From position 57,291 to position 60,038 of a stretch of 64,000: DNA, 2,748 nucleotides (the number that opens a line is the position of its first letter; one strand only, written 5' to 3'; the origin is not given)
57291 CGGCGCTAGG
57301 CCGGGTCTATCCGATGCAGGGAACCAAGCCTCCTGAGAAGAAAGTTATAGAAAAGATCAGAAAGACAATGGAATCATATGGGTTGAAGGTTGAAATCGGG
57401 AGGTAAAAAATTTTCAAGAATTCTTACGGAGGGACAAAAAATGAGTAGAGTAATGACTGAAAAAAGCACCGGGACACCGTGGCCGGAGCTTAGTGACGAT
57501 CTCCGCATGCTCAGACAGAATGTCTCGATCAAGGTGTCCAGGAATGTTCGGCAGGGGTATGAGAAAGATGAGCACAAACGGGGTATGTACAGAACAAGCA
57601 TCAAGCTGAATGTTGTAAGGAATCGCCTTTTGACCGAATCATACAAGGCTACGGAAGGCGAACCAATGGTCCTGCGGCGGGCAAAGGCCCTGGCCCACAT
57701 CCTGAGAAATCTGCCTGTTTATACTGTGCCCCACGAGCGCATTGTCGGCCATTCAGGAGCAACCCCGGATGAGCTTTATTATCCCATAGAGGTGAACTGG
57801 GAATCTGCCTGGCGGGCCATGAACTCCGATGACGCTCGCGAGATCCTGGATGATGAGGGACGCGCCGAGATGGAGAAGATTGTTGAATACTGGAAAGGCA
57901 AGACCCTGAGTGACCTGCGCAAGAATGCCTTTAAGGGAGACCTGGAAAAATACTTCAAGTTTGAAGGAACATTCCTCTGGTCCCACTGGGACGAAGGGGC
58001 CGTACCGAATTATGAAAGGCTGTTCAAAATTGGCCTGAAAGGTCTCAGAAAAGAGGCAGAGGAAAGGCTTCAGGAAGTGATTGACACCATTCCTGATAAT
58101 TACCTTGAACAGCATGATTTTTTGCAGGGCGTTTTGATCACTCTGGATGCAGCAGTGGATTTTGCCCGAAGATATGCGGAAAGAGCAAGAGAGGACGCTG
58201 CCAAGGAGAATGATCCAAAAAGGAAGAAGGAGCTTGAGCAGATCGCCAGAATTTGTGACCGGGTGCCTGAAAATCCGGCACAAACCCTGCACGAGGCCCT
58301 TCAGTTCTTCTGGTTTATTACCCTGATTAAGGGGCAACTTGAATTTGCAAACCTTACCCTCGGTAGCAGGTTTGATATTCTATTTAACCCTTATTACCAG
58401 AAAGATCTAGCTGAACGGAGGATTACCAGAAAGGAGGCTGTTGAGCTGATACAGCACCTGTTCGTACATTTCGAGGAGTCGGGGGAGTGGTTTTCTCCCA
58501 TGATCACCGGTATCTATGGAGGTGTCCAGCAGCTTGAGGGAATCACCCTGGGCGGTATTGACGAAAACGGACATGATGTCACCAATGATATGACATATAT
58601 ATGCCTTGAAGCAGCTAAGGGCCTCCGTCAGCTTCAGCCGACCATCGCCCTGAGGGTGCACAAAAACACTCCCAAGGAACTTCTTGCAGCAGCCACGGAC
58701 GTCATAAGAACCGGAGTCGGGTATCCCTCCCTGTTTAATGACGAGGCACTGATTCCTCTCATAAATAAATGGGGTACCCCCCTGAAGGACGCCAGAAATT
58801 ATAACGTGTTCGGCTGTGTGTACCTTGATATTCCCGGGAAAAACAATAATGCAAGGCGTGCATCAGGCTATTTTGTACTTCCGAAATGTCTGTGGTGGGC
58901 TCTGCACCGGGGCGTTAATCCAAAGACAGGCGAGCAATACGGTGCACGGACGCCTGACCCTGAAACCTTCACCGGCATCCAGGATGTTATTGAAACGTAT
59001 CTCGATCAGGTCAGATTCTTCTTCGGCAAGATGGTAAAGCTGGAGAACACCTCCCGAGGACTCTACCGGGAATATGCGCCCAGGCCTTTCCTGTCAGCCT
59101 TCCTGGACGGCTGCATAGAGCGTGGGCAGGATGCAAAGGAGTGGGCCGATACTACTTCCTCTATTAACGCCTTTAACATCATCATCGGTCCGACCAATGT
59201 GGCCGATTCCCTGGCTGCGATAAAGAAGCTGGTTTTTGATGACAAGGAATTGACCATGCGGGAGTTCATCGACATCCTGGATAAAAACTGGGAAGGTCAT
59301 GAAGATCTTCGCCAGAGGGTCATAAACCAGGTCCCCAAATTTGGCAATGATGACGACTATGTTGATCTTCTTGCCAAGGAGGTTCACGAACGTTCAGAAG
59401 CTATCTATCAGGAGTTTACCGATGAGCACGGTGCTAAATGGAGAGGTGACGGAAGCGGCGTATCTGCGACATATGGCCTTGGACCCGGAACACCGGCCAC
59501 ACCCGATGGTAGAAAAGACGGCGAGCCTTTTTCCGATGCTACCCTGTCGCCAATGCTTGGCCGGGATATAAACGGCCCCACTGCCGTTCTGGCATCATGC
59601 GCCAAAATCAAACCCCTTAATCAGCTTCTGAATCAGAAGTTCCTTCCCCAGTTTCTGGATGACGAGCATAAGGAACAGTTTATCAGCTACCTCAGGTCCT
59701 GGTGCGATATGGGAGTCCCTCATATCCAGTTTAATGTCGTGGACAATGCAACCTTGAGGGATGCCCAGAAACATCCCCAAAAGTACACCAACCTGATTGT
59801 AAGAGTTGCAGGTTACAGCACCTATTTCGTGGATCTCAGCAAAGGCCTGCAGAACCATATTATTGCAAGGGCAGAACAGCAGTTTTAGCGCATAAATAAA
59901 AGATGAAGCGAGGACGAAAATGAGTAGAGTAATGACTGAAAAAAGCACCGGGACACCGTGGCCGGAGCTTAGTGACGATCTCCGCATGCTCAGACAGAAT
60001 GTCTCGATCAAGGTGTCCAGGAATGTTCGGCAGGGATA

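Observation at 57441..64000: GRE paralogs 2-4 are near-identical mosaics differing in short cassettes around the catalytic Cys loop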

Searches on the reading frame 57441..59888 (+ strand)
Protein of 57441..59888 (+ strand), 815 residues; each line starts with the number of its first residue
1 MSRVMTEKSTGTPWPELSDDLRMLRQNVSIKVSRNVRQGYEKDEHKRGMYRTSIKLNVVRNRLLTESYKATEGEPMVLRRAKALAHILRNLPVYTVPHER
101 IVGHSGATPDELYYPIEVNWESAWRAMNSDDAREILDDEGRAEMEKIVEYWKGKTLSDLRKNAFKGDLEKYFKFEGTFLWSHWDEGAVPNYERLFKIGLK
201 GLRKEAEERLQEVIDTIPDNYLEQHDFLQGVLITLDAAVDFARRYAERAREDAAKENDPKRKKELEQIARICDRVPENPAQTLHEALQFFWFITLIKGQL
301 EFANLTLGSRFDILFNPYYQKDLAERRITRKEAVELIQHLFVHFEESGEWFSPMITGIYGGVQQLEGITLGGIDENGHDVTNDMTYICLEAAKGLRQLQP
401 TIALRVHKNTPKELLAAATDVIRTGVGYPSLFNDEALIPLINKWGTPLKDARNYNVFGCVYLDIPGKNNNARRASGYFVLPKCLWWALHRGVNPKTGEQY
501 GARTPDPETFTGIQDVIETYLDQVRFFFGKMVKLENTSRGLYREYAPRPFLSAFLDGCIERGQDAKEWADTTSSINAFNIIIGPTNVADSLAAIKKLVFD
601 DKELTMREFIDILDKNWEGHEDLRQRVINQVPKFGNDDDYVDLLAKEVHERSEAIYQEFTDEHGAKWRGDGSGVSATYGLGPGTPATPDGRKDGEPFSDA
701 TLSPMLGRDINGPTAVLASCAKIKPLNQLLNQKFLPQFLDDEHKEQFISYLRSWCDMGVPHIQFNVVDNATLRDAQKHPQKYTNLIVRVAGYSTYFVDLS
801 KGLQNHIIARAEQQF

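Call 6: search_protein_families(library=pfam, proteins=[window:57441-59888:+])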
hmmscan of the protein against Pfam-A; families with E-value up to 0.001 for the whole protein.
window:57441-59888:+ (815 aa): 2 families
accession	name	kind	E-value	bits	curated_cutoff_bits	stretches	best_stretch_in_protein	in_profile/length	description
PF02901.20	PFL-like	-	7.3e-164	547.4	24.3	1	50-676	22-642/647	Pyruvate formate lyase-like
PF01228.26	Gly_radical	-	8.1e-28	97.5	22.2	1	702-797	5-106/106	Glycine radical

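Call 7: search_solved_structures(query=window:57441-59885:+, max_evalue=1e-10, show_alignments=2)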
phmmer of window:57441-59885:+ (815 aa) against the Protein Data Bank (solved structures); distinct sequences matched with E-value up to 1e-10: 35.
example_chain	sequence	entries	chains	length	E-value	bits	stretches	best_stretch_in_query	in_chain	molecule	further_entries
5i2a_A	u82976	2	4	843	5.4e-134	451.3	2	50-618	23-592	Diol-dehydratase | Diol dehydratase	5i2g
1r8w_A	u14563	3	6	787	2e-131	442.8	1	60-813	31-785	glycerol dehydratase | B12-independent glycerol dehydratase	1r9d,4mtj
5ymr_B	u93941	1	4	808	6.4e-130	437.8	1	52-811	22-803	Formate acetyltransferase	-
9f3w_A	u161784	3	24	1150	6.7e-124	417.9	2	55-811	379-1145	Choline trimethylamine-lyase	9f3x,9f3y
9rco_A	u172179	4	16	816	3.4e-121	409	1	60-815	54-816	Glycyl radical protein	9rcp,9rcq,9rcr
9o8u_A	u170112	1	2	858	3.9e-117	395.5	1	47-813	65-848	1-methyl alkyl succinate synthase subunit MasD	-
6vxc_A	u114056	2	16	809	2.2e-114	386.4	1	55-815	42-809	Trans-4-hydroxy-L-proline dehydratase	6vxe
7vua_A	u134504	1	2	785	1.2e-113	384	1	53-813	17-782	HplG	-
6lon_B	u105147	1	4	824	5.6e-113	381.8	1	53-812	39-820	PFL2/glycerol dehydratase family glycyl radical enzyme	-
7kq3_A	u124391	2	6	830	9.4e-111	374.4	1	56-811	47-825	Isethionate sulfite-lyase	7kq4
5a0u_A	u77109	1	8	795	3.1e-110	372.7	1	55-811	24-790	CHOLINE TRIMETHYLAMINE LYASE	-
5a0z_A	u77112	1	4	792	3.3e-110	372.6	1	55-811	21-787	CHOLINE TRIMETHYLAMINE LYASE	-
8id0_A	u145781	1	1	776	6.5e-110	371.6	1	46-814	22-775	formate C-acetyltransferase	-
7e7l_A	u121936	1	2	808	1.7e-108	367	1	51-812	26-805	Hydroxyphenylacetic acid decarboxylase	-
2f3o_A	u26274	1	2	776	2.1e-106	360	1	54-811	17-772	pyruvate formate-lyase 2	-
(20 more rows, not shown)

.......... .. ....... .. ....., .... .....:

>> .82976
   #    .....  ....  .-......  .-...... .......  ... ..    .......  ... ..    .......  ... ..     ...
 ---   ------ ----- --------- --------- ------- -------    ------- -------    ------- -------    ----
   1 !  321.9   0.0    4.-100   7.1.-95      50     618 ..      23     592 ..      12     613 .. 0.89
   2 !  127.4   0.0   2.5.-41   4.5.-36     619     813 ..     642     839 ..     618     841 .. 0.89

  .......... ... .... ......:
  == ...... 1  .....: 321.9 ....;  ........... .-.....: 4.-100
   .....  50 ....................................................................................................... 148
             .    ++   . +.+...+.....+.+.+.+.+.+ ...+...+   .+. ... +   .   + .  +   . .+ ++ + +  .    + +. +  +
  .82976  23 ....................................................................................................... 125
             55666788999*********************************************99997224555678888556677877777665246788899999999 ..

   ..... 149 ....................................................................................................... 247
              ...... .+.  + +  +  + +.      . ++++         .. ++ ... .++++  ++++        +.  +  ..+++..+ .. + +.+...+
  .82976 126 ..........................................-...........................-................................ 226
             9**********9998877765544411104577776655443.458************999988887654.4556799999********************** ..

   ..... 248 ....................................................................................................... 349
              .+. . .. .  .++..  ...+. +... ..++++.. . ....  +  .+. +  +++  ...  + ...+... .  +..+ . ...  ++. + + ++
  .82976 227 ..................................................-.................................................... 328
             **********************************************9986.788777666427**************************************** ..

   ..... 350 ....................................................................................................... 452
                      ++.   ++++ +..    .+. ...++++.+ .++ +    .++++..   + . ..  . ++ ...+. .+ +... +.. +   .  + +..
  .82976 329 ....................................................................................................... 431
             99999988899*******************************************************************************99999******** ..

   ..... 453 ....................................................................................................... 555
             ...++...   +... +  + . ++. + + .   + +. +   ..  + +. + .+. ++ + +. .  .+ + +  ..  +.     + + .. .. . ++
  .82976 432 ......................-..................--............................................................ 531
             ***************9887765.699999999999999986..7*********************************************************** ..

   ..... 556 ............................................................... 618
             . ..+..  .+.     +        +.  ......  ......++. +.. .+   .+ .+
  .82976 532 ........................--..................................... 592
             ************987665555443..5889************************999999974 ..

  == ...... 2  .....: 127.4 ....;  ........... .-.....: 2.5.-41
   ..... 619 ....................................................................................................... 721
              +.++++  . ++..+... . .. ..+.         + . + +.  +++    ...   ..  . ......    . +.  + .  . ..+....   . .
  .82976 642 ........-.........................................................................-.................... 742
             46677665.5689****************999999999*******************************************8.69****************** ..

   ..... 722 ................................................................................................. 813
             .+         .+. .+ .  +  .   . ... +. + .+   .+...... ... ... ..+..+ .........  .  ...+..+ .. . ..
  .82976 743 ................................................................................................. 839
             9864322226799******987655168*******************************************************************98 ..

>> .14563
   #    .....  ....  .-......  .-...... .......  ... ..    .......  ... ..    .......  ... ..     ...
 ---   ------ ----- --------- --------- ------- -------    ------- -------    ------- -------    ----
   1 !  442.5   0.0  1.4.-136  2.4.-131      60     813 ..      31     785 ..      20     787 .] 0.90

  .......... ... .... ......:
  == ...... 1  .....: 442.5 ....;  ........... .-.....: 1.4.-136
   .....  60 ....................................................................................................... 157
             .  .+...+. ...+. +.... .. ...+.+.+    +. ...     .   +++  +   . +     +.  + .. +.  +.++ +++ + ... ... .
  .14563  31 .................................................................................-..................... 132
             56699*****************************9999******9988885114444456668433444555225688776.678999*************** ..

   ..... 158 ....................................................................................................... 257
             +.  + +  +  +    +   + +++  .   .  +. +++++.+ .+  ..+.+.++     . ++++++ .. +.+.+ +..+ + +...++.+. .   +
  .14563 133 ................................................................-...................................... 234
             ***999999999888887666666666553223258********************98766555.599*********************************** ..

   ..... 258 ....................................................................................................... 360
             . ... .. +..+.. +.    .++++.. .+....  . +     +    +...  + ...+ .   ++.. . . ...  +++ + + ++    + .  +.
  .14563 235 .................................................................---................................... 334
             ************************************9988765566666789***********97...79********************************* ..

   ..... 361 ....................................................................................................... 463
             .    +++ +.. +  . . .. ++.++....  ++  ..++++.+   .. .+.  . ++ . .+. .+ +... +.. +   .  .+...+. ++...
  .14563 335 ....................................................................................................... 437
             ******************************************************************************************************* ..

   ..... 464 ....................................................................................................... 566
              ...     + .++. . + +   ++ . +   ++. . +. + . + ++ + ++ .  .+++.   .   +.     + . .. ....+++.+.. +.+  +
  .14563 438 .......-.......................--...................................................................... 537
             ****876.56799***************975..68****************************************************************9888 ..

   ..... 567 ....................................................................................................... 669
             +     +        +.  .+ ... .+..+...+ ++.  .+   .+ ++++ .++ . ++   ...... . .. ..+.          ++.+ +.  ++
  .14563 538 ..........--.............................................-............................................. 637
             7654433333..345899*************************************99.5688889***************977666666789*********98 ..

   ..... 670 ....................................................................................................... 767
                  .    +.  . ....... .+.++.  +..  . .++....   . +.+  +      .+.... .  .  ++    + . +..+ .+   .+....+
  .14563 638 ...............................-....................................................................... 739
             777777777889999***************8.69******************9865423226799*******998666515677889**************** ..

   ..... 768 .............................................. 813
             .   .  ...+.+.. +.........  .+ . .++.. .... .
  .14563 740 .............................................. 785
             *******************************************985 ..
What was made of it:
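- Closest known: X-succinate synthases. Different: Sequence similarity is lower (E 1e-104 to 1e-117) (call 7).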

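Call 22: find_homologous_proteins(query=window:57441-59885:+, max_evalue=1e-50)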
Query window:57441-59885:+ (815 aa): 3416 proteins with E <= 1e-50 among 8000 candidates; the best 120 are listed.
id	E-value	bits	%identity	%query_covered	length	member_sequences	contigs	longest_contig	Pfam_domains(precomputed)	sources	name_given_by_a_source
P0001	0.0e+0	1793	93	100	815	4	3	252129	PF02901.21,PF01228.27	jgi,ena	-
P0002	0.0e+0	1756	90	100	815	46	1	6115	PF02901.21,PF01228.27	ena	-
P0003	0.0e+0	1755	90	100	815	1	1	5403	PF02901.21,PF01228.27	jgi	jgi:pyruvate formate-lyase/glycerol dehydratase family glycyl radical enzyme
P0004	0.0e+0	1749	90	100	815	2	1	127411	PF02901.21,PF01228.27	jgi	-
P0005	0.0e+0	1738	90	100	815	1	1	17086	PF02901.21,PF01228.27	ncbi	-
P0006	0.0e+0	1733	90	100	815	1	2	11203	PF02901.21,PF01228.27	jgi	-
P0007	0.0e+0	1731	89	100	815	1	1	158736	PF02901.21,PF01228.27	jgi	-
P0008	0.0e+0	1717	88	100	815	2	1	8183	PF02901.21,PF01228.27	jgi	-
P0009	0.0e+0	1714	88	100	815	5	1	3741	PF02901.21,PF01228.27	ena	-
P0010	0.0e+0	1706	87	100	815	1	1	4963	PF02901.21,PF01228.27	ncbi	-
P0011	0.0e+0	1690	87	100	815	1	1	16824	PF02901.21,PF01228.27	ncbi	-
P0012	0.0e+0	1686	87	100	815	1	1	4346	PF02901.21,PF01228.27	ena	-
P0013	0.0e+0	1684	87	100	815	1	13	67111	PF02901.21,PF01228.27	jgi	-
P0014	0.0e+0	1671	86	100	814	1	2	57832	PF02901.21,PF01228.27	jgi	-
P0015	0.0e+0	1667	86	100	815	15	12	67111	PF02901.21,PF01228.27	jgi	-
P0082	0.0e+0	1054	56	97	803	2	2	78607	PF02901.21,PF01228.27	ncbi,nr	ncbi:MAG: pyruvate formate lyase family protein [Dehalococcoidia bacterium]|nr:pyruvate formate lyas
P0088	0.0e+0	1050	57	97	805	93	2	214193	PF02901.21,PF01228.27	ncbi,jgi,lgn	jgi:pyruvate formate-lyase/glycerol dehydratase family glycyl radical enzyme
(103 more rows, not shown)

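Call 23: find_encoding_contigs(protein=P0001, flank=10000, max_places=4)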
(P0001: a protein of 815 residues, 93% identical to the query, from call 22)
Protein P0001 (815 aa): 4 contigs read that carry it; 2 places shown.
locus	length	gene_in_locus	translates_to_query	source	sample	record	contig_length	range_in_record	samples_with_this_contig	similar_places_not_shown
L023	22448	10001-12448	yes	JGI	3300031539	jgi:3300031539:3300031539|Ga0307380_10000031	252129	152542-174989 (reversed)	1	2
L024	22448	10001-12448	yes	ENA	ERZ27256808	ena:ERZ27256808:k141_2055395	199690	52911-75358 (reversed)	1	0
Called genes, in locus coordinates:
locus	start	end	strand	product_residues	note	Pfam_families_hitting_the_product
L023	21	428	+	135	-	-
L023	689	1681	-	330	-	PF13529:Peptidase_C39_2 (faint), PF14399:BtrH_N, PF16169:DUF4872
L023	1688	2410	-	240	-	PF02525:Flavodoxin_2, PF03358:FMN_red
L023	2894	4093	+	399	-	PF00440:TetR_N, PF08359:TetR_C_4, PF17932:TetR_C_24 (weak), PF00440:TetR_N, PF08359:TetR_C_4 (weak)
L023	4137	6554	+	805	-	PF02901:PFL-like, PF01228:Gly_radical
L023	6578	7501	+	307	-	PF04055:Radical_SAM, PF13484:Fer4_16 (faint), PF13237:Fer4_10, PF14697:Fer4_21, PF12838:Fer4_7, PF13187:Fer4_9 (weak), PF00037:Fer4 (weak), PF13353:Fer4_12 (weak), +1 more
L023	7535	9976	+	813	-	PF02901:PFL-like, PF01228:Gly_radical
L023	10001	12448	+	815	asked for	PF02901:PFL-like, PF01228:Gly_radical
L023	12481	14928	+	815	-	PF02901:PFL-like, PF01228:Gly_radical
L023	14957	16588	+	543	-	PF00501:AMP-binding, PF13193:AMP-binding_C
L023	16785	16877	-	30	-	-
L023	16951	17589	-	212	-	PF13489:Methyltransf_23, PF08241:Methyltransf_11, PF08242:Methyltransf_12 (weak), PF13649:Methyltransf_25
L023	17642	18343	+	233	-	PF00702:Hydrolase, PF13419:HAD_2, PF13242:Hydrolase_like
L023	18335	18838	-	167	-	PF13482:RNase_H_2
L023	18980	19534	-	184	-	PF00293:NUDIX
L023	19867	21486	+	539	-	PF00501:AMP-binding, PF13193:AMP-binding_C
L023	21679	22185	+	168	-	PF06695:Sm_multidrug_ex (weak)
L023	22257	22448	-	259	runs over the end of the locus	-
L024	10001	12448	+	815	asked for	PF02901:PFL-like, PF01228:Gly_radical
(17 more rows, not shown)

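Call 24: find_encoding_contigs(protein=P0004, flank=10000, max_places=3)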
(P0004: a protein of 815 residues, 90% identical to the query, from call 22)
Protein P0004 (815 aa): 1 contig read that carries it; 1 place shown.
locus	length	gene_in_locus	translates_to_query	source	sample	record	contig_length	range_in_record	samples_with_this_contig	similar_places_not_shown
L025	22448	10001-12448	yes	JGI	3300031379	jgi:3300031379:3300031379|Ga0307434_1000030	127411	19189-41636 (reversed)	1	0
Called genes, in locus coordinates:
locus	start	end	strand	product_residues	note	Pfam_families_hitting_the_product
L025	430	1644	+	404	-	PF00440:TetR_N, PF08359:TetR_C_4, PF17932:TetR_C_24 (faint), PF00440:TetR_N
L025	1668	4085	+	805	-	PF02901:PFL-like, PF01228:Gly_radical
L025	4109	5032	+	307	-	PF13353:Fer4_12, PF04055:Radical_SAM, PF13484:Fer4_16 (faint), PF14697:Fer4_21 (faint), PF13237:Fer4_10 (weak), PF12838:Fer4_7, PF13187:Fer4_9 (weak), PF00037:Fer4 (weak), +1 more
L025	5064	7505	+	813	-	PF02901:PFL-like, PF01228:Gly_radical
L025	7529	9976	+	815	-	PF02901:PFL-like, PF01228:Gly_radical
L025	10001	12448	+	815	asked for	PF02901:PFL-like, PF01228:Gly_radical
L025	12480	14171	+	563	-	PF00501:AMP-binding, PF13193:AMP-binding_C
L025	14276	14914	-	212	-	PF13489:Methyltransf_23, PF08241:Methyltransf_11, PF08242:Methyltransf_12 (weak), PF13649:Methyltransf_25, PF01209:Ubie_methyltran (weak)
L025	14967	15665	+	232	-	PF00702:Hydrolase, PF13419:HAD_2, PF13242:Hydrolase_like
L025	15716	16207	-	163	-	PF13482:RNase_H_2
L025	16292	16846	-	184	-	PF00293:NUDIX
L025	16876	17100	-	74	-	-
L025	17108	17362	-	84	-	-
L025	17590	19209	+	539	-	PF00501:AMP-binding, PF13193:AMP-binding_C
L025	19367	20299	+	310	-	-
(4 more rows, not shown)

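Call 25: find_encoding_contigs(protein=P0007, flank=10000, max_places=3)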
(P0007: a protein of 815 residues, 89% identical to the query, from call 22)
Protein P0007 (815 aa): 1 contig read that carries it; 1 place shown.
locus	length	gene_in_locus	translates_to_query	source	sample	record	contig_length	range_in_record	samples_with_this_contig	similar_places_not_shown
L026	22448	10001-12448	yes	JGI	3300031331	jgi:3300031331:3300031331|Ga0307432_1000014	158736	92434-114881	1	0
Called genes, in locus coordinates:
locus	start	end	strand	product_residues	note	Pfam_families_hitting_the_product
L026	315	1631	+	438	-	PF17932:TetR_C_24 (faint), PF00440:TetR_N, PF08359:TetR_C_4, PF00440:TetR_N, PF08359:TetR_C_4 (weak)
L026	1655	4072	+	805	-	PF02901:PFL-like, PF01228:Gly_radical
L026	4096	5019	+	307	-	PF13353:Fer4_12 (weak), PF04055:Radical_SAM, PF13237:Fer4_10, PF14697:Fer4_21 (weak), PF12837:Fer4_6 (faint), PF12838:Fer4_7, PF00037:Fer4 (weak), PF13353:Fer4_12 (weak)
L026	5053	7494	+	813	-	PF02901:PFL-like, PF01228:Gly_radical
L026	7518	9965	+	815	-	PF02901:PFL-like, PF01228:Gly_radical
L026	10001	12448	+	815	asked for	PF02901:PFL-like, PF01228:Gly_radical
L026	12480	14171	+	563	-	PF00501:AMP-binding, PF13193:AMP-binding_C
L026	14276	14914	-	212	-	PF13489:Methyltransf_23, PF08241:Methyltransf_11, PF08242:Methyltransf_12 (weak), PF13649:Methyltransf_25, PF01209:Ubie_methyltran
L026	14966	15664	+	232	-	PF00702:Hydrolase, PF13419:HAD_2, PF13242:Hydrolase_like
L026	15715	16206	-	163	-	PF13482:RNase_H_2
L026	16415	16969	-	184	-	PF00293:NUDIX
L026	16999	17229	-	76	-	-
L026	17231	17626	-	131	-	-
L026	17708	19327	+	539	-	PF00501:AMP-binding, PF13193:AMP-binding_C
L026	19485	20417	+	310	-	PF00753:Lactamase_B (weak)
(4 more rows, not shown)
